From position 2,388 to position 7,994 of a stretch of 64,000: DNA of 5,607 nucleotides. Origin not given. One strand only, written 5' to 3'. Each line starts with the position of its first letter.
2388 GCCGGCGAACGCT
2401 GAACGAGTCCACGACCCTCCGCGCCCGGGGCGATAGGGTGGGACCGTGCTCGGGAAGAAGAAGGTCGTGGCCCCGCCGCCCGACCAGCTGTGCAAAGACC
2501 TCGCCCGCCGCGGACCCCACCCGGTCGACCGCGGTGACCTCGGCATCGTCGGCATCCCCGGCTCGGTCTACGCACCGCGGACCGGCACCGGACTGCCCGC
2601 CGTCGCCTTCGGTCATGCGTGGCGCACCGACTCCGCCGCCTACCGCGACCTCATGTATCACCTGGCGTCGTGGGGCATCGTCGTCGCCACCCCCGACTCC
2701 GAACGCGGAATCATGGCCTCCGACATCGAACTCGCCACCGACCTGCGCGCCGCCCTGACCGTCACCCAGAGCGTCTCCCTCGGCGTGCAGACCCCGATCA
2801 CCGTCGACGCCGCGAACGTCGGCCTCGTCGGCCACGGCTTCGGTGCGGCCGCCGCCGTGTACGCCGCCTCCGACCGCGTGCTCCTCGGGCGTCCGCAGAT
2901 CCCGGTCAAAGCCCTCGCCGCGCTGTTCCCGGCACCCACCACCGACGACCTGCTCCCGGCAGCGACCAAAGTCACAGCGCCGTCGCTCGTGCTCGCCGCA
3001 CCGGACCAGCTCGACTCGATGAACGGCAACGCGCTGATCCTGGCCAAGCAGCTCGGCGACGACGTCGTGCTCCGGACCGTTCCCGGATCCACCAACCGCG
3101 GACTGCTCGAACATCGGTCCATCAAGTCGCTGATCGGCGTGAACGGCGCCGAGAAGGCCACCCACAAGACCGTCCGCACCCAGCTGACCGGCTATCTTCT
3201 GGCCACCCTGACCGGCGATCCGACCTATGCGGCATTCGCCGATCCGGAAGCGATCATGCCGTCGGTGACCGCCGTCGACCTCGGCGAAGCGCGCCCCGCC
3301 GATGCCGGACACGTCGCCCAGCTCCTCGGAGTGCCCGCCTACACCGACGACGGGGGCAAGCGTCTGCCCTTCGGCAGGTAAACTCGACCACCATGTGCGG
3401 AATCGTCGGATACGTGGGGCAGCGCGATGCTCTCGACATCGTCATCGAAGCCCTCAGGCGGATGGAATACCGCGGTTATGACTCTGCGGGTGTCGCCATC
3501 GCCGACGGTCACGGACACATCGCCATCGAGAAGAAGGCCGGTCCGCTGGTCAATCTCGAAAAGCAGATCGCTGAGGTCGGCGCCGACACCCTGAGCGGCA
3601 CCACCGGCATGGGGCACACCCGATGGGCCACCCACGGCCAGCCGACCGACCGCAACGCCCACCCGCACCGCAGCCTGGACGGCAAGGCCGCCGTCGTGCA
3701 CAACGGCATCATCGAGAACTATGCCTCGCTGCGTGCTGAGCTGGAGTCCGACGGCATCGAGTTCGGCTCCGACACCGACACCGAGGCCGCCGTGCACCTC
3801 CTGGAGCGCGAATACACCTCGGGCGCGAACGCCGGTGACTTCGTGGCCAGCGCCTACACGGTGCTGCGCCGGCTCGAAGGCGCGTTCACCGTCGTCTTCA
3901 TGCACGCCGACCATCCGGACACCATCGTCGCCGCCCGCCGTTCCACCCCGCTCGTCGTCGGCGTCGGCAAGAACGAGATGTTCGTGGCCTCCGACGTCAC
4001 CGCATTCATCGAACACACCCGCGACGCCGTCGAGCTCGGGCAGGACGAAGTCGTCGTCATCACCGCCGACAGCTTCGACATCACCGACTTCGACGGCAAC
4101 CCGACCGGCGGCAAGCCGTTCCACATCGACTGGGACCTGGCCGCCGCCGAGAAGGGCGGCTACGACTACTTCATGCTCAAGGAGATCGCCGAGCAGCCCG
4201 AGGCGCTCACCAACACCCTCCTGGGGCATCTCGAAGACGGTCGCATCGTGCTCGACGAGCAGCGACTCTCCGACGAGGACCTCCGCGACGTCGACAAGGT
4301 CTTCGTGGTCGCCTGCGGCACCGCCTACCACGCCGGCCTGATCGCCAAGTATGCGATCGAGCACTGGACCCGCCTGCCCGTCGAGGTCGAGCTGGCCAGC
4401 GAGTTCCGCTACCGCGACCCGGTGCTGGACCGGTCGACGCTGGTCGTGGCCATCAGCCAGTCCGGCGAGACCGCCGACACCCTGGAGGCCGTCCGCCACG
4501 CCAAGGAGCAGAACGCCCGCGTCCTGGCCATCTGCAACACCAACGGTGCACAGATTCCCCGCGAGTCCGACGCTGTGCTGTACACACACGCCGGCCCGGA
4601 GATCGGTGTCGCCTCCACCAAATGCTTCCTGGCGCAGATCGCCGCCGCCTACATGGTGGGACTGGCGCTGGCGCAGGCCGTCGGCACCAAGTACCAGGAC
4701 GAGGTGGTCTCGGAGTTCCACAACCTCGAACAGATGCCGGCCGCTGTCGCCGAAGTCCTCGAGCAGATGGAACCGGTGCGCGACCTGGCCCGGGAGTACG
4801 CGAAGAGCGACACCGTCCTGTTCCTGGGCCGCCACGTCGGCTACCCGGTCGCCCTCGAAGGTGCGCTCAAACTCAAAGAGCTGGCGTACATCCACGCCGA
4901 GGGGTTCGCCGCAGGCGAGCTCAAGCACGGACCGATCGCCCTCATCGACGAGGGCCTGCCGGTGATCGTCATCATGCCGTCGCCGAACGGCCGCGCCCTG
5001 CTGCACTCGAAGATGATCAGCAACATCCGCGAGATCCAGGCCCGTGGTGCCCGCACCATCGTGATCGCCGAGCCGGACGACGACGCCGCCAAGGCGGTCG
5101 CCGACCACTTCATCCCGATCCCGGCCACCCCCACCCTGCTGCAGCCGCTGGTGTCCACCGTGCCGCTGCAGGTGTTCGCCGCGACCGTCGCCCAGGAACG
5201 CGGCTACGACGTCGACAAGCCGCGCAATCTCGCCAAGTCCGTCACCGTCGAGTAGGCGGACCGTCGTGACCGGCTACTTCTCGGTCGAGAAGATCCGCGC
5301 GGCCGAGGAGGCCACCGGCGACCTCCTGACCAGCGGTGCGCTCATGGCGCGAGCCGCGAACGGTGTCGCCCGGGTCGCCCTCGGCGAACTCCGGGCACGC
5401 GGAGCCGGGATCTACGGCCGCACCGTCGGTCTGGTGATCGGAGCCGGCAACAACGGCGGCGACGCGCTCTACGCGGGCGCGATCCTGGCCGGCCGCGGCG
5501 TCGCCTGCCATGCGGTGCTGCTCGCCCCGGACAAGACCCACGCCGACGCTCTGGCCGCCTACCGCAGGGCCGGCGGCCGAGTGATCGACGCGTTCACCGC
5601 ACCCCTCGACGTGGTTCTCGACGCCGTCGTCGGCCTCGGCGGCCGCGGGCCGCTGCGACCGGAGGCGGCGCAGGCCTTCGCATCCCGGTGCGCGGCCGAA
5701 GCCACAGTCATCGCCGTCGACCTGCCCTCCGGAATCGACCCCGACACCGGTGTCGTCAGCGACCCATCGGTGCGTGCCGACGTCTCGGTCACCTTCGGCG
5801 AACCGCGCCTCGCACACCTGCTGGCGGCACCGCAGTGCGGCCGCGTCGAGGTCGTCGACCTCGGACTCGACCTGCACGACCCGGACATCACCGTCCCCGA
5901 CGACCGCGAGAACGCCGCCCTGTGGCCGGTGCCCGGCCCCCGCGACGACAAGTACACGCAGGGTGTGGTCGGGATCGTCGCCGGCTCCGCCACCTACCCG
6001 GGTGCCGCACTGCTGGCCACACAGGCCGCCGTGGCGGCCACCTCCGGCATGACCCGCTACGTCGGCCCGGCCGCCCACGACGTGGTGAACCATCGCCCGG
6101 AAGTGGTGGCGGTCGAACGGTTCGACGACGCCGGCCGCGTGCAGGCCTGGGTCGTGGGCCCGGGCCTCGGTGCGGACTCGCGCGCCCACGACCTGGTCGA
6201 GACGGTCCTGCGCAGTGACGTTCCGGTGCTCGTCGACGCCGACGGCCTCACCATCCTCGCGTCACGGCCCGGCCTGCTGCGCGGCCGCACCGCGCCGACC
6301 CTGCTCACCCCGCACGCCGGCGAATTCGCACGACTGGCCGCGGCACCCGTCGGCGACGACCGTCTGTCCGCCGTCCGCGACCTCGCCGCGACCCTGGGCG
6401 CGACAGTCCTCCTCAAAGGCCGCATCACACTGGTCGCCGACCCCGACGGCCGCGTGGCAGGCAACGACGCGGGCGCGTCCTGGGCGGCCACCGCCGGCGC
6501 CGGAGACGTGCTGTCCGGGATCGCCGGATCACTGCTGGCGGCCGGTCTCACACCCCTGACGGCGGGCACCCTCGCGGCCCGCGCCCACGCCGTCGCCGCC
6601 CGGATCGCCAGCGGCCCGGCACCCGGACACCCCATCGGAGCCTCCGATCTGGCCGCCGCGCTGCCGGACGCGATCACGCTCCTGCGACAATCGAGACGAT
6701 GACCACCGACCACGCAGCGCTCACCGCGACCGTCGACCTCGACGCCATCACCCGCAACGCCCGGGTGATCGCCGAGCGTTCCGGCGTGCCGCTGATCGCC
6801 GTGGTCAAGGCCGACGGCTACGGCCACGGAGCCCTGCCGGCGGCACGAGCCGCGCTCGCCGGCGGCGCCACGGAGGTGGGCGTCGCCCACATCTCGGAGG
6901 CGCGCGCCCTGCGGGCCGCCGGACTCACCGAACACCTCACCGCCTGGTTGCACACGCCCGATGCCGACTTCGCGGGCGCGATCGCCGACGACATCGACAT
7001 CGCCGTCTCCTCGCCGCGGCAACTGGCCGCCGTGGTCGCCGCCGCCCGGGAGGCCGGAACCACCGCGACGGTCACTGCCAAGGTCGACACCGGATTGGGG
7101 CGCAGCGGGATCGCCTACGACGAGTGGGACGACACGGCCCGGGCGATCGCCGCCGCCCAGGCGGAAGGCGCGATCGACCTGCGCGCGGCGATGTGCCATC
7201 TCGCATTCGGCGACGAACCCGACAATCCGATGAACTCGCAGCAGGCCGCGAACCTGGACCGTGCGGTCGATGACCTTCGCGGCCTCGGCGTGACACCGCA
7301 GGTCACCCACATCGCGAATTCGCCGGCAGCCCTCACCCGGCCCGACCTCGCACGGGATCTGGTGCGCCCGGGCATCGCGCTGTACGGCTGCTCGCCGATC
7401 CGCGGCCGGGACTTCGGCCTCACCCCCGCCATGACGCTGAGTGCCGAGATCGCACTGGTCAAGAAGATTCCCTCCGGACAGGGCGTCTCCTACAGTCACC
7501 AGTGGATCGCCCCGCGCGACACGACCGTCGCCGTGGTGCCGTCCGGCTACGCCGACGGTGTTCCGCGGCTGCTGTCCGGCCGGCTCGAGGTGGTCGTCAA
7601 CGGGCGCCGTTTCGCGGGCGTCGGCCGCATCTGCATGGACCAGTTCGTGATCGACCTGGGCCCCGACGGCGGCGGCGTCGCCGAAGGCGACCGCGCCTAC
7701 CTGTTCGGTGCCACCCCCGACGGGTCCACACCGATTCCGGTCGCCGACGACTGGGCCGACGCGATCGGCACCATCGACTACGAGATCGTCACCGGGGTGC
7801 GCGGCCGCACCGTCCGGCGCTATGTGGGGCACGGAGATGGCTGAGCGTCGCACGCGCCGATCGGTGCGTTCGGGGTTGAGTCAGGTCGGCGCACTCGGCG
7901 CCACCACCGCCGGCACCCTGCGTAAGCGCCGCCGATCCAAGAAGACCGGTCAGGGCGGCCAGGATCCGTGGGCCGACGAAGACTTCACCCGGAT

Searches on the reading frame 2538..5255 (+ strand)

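Call 8: search_protein_families(library=pfam, proteins=[window:2538-5255:+], max_evalue=0.001)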
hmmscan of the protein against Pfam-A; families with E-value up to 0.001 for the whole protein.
window:2538-5255:+ (905 aa): 3 families
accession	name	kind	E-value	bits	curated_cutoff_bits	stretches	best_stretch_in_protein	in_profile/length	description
PF01380.27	SIS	-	1.3e-57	193.6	25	2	582-707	2-128/131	SIS domain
PF13522.11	GATase_6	-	1.9e-20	73.6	27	1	353-486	9-130/130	Glutamine amidotransferase domain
PF13537.11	GATase_7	-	4e-14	53.1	25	1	370-490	9-121/123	Glutamine amidotransferase domain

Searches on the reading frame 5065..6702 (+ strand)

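Call 8: search_protein_families(library=pfam, proteins=[window:5065-6702:+], max_evalue=0.001)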
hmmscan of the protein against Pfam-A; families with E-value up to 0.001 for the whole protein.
window:5065-6702:+ (545 aa): 2 families
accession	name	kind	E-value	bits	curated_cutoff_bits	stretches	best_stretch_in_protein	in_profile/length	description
PF01256.23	Carb_kinase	-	1.6e-56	191.9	27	1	302-515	1-223/242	NAD(P)H-hydrate dehydratase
PF03853.21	YjeF_N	-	4.5e-29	102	24.9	1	92-248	3-167/169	YjeF-related protein N-terminus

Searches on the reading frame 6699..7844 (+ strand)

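Call 8: search_protein_families(library=pfam, proteins=[window:6699-7844:+], max_evalue=0.001)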
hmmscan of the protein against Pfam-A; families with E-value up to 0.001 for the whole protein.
window:6699-7844:+ (381 aa): 2 families
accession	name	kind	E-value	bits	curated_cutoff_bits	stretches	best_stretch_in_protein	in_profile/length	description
PF01168.26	Ala_racemase_N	-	4.8e-61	206.7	24.1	1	12-233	1-220/220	Alanine racemase, N-terminal domain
PF00842.27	Ala_racemase_C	-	1.1e-39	135.3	25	1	244-375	1-127/127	Alanine racemase, C-terminal domain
